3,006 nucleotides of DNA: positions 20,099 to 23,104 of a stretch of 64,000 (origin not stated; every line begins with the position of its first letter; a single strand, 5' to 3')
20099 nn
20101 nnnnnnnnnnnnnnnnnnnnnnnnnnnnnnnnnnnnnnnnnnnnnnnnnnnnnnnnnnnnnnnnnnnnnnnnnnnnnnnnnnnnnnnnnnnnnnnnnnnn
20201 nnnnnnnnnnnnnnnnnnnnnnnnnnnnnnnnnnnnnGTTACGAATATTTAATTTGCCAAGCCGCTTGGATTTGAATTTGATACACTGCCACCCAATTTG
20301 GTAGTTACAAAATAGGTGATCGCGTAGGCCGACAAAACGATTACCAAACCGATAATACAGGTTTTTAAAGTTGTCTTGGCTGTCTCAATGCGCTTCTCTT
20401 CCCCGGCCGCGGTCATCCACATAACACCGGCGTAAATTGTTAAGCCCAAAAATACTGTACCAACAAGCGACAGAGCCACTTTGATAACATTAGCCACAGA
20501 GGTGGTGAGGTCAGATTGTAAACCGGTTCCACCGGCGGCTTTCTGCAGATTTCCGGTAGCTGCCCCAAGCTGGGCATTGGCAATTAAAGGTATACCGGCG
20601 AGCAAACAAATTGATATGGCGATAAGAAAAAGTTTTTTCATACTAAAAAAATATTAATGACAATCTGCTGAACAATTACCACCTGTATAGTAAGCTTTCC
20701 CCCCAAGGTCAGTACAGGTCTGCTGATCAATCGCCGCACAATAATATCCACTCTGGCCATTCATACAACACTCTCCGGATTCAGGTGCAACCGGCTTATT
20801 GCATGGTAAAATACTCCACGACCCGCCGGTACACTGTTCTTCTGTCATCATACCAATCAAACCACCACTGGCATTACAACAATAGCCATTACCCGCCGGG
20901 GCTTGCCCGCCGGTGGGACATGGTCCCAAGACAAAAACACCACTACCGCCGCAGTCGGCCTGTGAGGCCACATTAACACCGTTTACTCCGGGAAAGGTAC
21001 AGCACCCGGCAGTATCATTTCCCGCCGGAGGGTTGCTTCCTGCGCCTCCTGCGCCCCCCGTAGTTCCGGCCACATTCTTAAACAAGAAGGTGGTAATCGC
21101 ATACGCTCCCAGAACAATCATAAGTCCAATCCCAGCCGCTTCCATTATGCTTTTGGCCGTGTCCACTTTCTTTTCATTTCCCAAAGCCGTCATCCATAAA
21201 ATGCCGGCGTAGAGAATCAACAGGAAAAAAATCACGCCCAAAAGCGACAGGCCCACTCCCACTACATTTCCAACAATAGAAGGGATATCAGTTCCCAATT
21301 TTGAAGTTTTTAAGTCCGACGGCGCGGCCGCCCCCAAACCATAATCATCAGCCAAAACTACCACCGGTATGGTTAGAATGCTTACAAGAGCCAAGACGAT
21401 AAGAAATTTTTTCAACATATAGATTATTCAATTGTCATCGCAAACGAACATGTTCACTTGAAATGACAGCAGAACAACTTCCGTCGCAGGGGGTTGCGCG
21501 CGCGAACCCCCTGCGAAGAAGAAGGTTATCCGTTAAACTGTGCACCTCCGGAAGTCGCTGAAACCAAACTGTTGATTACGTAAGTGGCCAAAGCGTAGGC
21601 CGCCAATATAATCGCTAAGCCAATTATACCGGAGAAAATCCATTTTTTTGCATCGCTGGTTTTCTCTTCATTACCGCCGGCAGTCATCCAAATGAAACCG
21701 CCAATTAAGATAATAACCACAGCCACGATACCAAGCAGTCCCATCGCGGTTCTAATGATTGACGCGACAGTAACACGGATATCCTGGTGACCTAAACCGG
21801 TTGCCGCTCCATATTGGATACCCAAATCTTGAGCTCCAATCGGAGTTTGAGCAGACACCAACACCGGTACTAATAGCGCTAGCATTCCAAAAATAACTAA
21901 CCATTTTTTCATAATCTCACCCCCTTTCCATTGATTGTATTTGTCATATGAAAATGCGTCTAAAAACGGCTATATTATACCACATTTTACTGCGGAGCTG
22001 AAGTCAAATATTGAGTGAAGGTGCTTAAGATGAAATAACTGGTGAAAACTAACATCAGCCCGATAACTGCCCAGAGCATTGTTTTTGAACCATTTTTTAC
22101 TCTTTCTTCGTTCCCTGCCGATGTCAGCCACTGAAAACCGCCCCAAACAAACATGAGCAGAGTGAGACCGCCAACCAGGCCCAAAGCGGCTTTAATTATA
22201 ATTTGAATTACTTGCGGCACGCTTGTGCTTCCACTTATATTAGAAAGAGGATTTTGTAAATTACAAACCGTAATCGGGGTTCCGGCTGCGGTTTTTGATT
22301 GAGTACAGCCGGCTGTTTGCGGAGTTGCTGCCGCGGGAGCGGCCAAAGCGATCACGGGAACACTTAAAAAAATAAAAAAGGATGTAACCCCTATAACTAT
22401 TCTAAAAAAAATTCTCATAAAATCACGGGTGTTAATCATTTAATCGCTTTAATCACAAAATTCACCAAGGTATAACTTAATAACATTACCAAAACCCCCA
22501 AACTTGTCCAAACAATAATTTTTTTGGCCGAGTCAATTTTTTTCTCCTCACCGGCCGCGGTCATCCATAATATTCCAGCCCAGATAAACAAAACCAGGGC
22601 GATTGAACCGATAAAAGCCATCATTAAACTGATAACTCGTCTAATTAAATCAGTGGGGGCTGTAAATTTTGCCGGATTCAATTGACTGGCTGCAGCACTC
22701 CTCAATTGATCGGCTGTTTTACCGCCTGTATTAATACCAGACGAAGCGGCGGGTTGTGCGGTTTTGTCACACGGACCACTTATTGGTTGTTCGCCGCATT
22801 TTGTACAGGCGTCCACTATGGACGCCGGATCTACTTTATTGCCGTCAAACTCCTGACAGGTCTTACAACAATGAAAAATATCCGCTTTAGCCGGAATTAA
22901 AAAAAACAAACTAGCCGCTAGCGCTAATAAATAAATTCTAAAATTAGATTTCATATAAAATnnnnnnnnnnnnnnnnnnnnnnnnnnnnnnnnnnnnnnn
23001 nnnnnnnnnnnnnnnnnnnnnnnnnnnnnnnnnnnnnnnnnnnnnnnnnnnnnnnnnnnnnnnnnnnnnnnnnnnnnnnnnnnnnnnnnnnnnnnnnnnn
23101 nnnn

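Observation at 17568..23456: Tandem array of nine paralogous TrbC/VirB2-like pilin genes, three carrying Cys-rich ectodomains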

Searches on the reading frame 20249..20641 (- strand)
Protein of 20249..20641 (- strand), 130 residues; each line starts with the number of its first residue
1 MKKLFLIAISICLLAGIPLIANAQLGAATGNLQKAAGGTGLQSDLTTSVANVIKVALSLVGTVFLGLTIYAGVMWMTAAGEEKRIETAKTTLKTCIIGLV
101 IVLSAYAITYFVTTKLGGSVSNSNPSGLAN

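Call 3: search_protein_families(library=pfam, proteins=[window:20249-20641:-], max_evalue=1)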
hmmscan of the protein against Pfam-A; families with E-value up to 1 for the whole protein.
window:20249-20641:- (130 aa): 5 families
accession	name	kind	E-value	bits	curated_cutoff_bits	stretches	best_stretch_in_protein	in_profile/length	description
PF18895.5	T4SS_pilin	-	1.1e-09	38.6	26.6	1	46-112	6-71/71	Type IV secretion system pilin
PF01036.24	Bac_rhodopsin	-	0.045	13.7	24.6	1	39-119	114-192/224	Bacteriorhodopsin-like protein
PF05987.18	DUF898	-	0.048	13.2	28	1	43-112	171-240/336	Bacterial protein of unknown function (DUF898)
PF10810.13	DUF2545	-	0.065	13.9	27.8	1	44-104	17-74/80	Protein of unknown function (DUF2545)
PF06897.17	DUF1269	-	0.19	12.5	26.9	1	11-58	11-57/100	Protein of unknown function (DUF1269)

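Call 4: search_protein_families(library=ncbifam, proteins=[window:20249-20641:-], max_evalue=1)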
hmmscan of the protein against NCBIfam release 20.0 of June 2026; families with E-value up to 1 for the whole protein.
window:20249-20641:- (130 aa): 4 families
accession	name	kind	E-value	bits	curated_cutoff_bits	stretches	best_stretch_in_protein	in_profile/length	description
NF045849.1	ICE_MMCAP2_0565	equivalog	4.1e-08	32.8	40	1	45-114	9-78/80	Mbov_0395 family pilin-like conjugal transfer protein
TIGR01191.1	ccmC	subfamily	0.027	14.4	186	1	62-123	87-148/184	heme ABC transporter permease CcmC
NF033802.1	AimP_fam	subfamily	0.046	13.9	35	0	63-89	4-29/43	lysogeny pheromone AimP family peptide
NF041560.1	T6SS_Burk_ExIF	subfamily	0.11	12.2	90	1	49-119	125-191/234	putative type VI secretion system effector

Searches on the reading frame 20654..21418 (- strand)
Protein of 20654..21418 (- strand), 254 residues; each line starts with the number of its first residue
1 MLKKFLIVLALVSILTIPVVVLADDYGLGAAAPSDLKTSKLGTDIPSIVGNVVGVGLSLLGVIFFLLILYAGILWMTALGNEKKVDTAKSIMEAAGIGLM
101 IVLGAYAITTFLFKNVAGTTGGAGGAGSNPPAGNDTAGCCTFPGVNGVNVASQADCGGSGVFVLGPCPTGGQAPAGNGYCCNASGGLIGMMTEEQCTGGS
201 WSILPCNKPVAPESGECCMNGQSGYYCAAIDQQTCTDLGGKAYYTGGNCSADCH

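Call 3: search_protein_families(library=pfam, proteins=[window:20654-21418:-], max_evalue=1)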
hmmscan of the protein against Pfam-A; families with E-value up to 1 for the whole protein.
window:20654-21418:- (254 aa): 3 families
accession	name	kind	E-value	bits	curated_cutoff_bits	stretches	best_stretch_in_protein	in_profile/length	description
PF18895.5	T4SS_pilin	-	0.0013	19.2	26.6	1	51-112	11-71/71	Type IV secretion system pilin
PF07884.19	VKOR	-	0.11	13.1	27.5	1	47-113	48-110/134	Vitamin K epoxide reductase family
PF05545.16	FixQ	-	0.16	12.4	29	1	60-91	13-44/49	Cbb3-type cytochrome oxidase component FixQ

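Call 4: search_protein_families(library=ncbifam, proteins=[window:20654-21418:-], max_evalue=1)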
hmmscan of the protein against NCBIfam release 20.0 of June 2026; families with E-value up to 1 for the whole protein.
window:20654-21418:- (254 aa): 3 families
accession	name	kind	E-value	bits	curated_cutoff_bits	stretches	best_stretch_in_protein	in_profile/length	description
NF045849.1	ICE_MMCAP2_0565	equivalog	0.00053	19.6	40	1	41-114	5-78/80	Mbov_0395 family pilin-like conjugal transfer protein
NF002181.0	PRK01024.1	equivalog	0.093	11.4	792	1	53-131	147-223/503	Na(+)-transporting NADH-quinone reductase subunit B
NF033218.1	anchor_AmaP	equivalog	0.68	9.7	55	1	2-69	4-69/166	alkaline shock response membrane anchor protein AmaP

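Call 17: find_encoding_contigs(protein=window:20654-21418:-, flank=10000, max_places=6)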
Protein window:20654-21418:- (254 aa): no gene with exactly this product is on record in the collection.

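Call 20: find_homologous_proteins(query=window:20654-21418:-, max_evalue=0.001)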
Query window:20654-21418:- (254 aa): 10 proteins with E <= 0.001 among 2901 candidates.
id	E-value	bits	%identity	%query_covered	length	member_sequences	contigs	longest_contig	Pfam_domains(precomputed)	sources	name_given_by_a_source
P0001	1.3e-53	200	86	50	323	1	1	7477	-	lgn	-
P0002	1.3e-42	164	71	46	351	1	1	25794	PF18895.6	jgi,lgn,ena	-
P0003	3.5e-33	133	62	46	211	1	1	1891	PF18895.6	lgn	-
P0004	2.6e-27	114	41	66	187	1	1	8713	PF18895.6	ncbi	-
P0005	3.1e-25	107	51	54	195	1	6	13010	PF18895.6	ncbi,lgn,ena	ncbi:MAG: hypothetical protein AAB348_01590 [Patescibacteria group bacterium]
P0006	3.9e-25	107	45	61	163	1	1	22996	PF18895.6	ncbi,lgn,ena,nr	ncbi:MAG: Uncharacterized protein G01um101413_945 [Parcubacteria group bacterium Gr01-1014_13]|nr:MA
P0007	4.6e-24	103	56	39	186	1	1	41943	PF18895.6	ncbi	ncbi:MAG: pilin [bacterium]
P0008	7.8e-23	99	47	52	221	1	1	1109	PF18895.6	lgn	-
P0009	1.4e-21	95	47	46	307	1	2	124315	PF18895.6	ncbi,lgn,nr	ncbi:hypothetical protein H6758_02910 [Candidatus Nomurabacteria bacterium]|nr:hypothetical protein 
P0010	7.6e-20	90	43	49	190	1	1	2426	PF18895.6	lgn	-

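Call 62: predict_structure(alignment_id=A4)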
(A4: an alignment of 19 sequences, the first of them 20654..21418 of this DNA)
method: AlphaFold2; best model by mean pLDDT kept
length: 254 residues; sequences in the alignment: 19
mean_pLDDT: 60.3   pTM: 0.37
mean pLDDT of the five models: 60.3, 58.3, 58.1, 57.5, 55.4
residues with pLDDT >= 90: 23; 70-90: 62; 50-70: 57; < 50: 112
segments of 3 or more residues with pLDDT < 50: 120-169, 202-246, 248-254
pLDDT, mean of each block of 10 residues (from residue 1): 78 68 49 54 69 84 88 91 92 90 87 71 42 44 45 44 47 52 57 59 41 39 38 42 46 37
secondary structure, 60 per line:
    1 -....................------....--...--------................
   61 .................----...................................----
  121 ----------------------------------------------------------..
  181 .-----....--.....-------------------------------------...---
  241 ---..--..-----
elements in order: H2-21 H28-31 H45-77 H82-116 E179-181 E187-190 H193-197

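Call 89: find_encoding_contigs(protein=P0001, flank=10000, max_places=2)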
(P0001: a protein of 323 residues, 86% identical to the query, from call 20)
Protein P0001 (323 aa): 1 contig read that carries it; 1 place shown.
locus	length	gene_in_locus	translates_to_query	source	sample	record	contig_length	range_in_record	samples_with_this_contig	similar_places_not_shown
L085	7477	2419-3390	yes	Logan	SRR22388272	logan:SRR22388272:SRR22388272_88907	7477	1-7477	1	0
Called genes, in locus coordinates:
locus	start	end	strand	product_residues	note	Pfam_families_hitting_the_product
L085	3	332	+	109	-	?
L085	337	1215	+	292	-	PF18895:T4SS_pilin (weak)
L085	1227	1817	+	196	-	PF18895:T4SS_pilin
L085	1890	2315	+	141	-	PF18895:T4SS_pilin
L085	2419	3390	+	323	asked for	-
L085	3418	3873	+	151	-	PF18895:T4SS_pilin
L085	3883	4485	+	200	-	PF18895:T4SS_pilin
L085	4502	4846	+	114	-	PF18895:T4SS_pilin (weak)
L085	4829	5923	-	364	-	PF13528:Glyco_trans_1_3 (faint), PF06925:MGDG_synth, PF00534:Glycos_transf_1, PF04101:Glyco_tran_28_C, PF13692:Glyco_trans_1_4 (weak)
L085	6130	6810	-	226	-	PF13384:HTH_23 (weak)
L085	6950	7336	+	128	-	PF18895:T4SS_pilin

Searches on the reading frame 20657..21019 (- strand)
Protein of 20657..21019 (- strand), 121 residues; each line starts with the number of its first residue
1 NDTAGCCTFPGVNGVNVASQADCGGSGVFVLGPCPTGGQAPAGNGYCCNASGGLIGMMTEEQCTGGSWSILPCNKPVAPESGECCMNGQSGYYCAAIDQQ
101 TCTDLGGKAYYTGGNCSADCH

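Call 87: find_homologous_proteins(query=window:20657-21019:-, max_evalue=1)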
Query seq(121 aa): 2 candidates shared short words with the query, none scored E <= 1.

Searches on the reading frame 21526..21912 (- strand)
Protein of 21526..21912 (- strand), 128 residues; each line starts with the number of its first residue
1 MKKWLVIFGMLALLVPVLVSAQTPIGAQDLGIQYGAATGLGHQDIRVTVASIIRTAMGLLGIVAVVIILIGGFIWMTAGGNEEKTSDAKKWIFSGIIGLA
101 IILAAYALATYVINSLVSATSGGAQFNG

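Call 3: search_protein_families(library=pfam, proteins=[window:21526-21912:-], max_evalue=1)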
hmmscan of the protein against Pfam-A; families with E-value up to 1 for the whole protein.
window:21526-21912:- (128 aa): 6 families
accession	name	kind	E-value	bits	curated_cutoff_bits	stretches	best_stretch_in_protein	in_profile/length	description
PF18895.5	T4SS_pilin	-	3.1e-10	40.4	26.6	1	52-112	12-71/71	Type IV secretion system pilin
PF06813.19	Nodulin-like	-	0.0016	18.5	24.7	1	64-121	171-228/250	Nodulin-like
PF04956.18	TrbC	-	0.0031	18.1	27.9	1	8-111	11-97/98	TrbC/VIRB2 pilin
PF05987.18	DUF898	-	0.006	16.2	28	1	4-113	138-245/336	Bacterial protein of unknown function (DUF898)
PF02118.27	Srg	-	0.048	13.8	22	1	2-120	121-239/275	Srg family chemoreceptor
PF04290.18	DctQ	-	0.59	10.5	28.3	1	49-114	61-128/132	Tripartite ATP-independent periplasmic transporters, DctQ component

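Call 4: search_protein_families(library=ncbifam, proteins=[window:21526-21912:-], max_evalue=1)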
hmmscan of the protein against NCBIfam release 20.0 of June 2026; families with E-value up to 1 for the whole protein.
window:21526-21912:- (128 aa): 3 families
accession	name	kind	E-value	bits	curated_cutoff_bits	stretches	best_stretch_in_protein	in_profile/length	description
NF045849.1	ICE_MMCAP2_0565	equivalog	2.1e-08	33.7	40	1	48-114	12-78/80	Mbov_0395 family pilin-like conjugal transfer protein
NF045931.1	LP_sig_MAG6090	domain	0.23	11.4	35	1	2-21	3-22/25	lipoprotein, MAG6090 family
NF038216.1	ABZJ_00895_fam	subfamily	0.31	10.9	33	1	46-116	57-122/134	ABZJ_00895 family protein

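Call 55: predict_structure(alignment_id=A5)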
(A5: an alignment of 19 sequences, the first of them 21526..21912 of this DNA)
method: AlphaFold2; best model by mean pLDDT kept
length: 128 residues; sequences in the alignment: 19
mean_pLDDT: 75.5   pTM: 0.56
mean pLDDT of the five models: 75.5, 73.2, 69.4, 67.9, 66.9
residues with pLDDT >= 90: 33; 70-90: 54; 50-70: 28; < 50: 13
segments of 3 or more residues with pLDDT < 50: 31-33, 124-128
pLDDT, mean of each block of 10 residues (from residue 1): 72 69 52 50 71 84 88 91 93 92 89 77 49
secondary structure, 60 per line:
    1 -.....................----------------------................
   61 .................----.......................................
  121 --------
elements in order: H2-22 H45-77 H82-120

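Call 60: fold_search(model_id=the predicted structure, library=pdb)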
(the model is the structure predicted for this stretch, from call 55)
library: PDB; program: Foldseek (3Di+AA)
matches with E <= 10: 103; with E <= 0.001: 0
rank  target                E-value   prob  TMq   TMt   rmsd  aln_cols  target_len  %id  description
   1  1a91_MODEL_1_A        7.9e-01  0.75  0.40  0.59   3.3        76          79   22  SUBUNIT C OF THE F1FO ATP SYNTHASE OF ESCHERICHIA COLI; NMR, 10 STRUCTURES (released 1998-07-01)
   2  9vub_A                1.1e+00  0.75  0.53  0.19  13.9       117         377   14  channel C complex with 3 (released 2026-03-11)
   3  9vub_C                1.2e+00  0.75  0.53  0.19  13.9       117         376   14  channel C complex with 3 (released 2026-03-11)
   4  9sv3_D                2.1e+00  0.69  0.39  0.22   3.6        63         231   16  Local refinement of EloB/EloC/VHL/CV2a/14-3-3zeta/ERa from pose 1 (released 2025-12-03)
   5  4h63_V                2.4e+00  0.25  0.39  0.42   5.1        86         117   14  Structure of the Schizosaccharomyces pombe Mediator head module (released 2012-10-31)
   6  1l6t_MODEL_1_A        2.6e+00  0.18  0.33  0.47   4.5        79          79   18  STRUCTURE OF ALA24/ASP61 TO ASP24/ASN61 SUBSTITUTED SUBUNIT C OF ESCHERICHIA COLI ATP SYNTHASE (released 2002-07-24)
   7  5ulo_B                3.1e+00  0.54  0.39  0.22   5.1        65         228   15  Crystal Structure of 14-3-3 zeta in Complex with a Serine 124-phosphorylated TBC1D7 peptide (released 2018-01-31)
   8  2y3h_C                3.5e+00  0.66  0.45  0.52   2.4        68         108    6  E63Q mutant of Cupriavidus metallidurans CH34 CnrXs (released 2011-03-30)
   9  3epv_C                3.5e+00  0.54  0.45  0.54   5.9        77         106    8  X-ray Structure of the Metal-sensor CnrX in both the Apo- and Copper-bound Forms (released 2008-11-25)
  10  4qpk_A                3.5e+00  0.35  0.36  0.23   4.9        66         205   18  1.7 Angstrom Structure of a Bacterial Phosphotransferase (released 2015-07-15)
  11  6s1k_E                3.5e+00  0.14  0.32  0.38   5.2        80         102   16  E. coli Core Signaling Unit, carrying QQQQ receptor mutation (released 2020-01-22)
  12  5u0p_V                3.7e+00  0.20  0.39  0.42   4.9        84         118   14  Cryo-EM structure of the transcriptional Mediator (released 2017-03-08)
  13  4wwb                  3.9e+00  0.63  0.45  0.51   2.3        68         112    6  High-resolution structure of the Ni-bound form of the Y135F mutant of C. metallidurans CnrXs (released 2015-02-11)
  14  4qpk_B                3.9e+00  0.33  0.36  0.23   4.6        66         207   18  1.7 Angstrom Structure of a Bacterial Phosphotransferase (released 2015-07-15)
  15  5n9j_Z                4.2e+00  0.35  0.52  0.55   4.1        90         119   10  Core Mediator of transcriptional regulation (released 2017-05-17)
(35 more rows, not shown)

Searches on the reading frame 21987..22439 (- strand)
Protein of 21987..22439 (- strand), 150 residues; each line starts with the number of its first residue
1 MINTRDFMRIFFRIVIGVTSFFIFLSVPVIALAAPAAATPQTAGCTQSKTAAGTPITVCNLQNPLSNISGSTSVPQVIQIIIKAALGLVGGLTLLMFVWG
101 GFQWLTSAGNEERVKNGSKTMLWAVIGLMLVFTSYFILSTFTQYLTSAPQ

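Call 3: search_protein_families(library=pfam, proteins=[window:21987-22439:-], max_evalue=1)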
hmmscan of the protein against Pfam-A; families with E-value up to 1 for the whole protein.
window:21987-22439:- (150 aa): 6 families
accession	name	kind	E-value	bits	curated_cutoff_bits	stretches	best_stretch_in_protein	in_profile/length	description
PF18895.5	T4SS_pilin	-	2.2e-12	47.3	26.6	1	71-140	2-70/71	Type IV secretion system pilin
PF09933.14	DUF2165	-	0.076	13.5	24.9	1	91-137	72-116/157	Predicted small integral membrane protein (DUF2165)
PF04956.18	TrbC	-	0.2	12.3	27.9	0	57-141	20-98/98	TrbC/VIRB2 pilin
PF12911.12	OppC_N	-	0.29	11.5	23.9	1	5-38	4-37/53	N-terminal TM domain of oligopeptide transport permease C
PF04290.18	DctQ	-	0.57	10.5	28.3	1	73-140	56-122/132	Tripartite ATP-independent periplasmic transporters, DctQ component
PF01312.24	Bac_export_2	-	0.72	9.4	24.4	1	18-143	73-200/335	FlhB HrpN YscU SpaS Family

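Call 4: search_protein_families(library=ncbifam, proteins=[window:21987-22439:-], max_evalue=1)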
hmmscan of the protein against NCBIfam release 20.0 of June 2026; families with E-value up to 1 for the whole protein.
window:21987-22439:- (150 aa): 3 families
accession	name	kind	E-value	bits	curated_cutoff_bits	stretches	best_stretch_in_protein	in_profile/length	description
NF045849.1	ICE_MMCAP2_0565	equivalog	1.7e-08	34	40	1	69-142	6-77/80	Mbov_0395 family pilin-like conjugal transfer protein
NF033218.1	anchor_AmaP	equivalog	0.12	12.1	55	0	8-35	1-29/166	alkaline shock response membrane anchor protein AmaP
TIGR00328.1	flhB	equivalog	0.26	10.4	349.25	1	3-134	68-197/348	flagellar biosynthesis protein FlhB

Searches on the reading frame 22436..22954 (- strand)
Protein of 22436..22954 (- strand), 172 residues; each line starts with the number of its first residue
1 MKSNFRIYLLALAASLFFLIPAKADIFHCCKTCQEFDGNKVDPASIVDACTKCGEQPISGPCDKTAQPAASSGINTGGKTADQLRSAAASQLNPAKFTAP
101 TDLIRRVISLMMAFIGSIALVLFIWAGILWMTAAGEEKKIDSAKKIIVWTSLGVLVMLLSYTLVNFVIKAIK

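Call 3: search_protein_families(library=pfam, proteins=[window:22436-22954:-], max_evalue=1)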
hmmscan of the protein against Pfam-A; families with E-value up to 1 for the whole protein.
window:22436-22954:- (172 aa): 4 families
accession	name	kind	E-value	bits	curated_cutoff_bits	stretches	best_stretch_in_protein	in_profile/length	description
PF18895.5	T4SS_pilin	-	4.2e-08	33.6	26.6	1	100-167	5-71/71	Type IV secretion system pilin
PF01578.25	Cytochrom_C_asm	-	0.009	16.1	29.9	1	119-169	161-209/212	Cytochrome C assembly protein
PF19607.4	DUF6112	-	0.077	13.2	25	1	104-157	16-70/88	Family of unknown function (DUF6112)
PF04956.18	TrbC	-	0.27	11.9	27.9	1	92-166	33-97/98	TrbC/VIRB2 pilin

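Call 4: search_protein_families(library=ncbifam, proteins=[window:22436-22954:-], max_evalue=1)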
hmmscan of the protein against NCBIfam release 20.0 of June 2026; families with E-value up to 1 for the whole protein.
window:22436-22954:- (172 aa): 2 families
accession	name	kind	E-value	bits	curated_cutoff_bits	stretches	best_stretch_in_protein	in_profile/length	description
NF045849.1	ICE_MMCAP2_0565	equivalog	5.8e-05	22.7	40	1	109-171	18-80/80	Mbov_0395 family pilin-like conjugal transfer protein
NF041560.1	T6SS_Burk_ExIF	subfamily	0.13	12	90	1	104-164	125-183/234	putative type VI secretion system effector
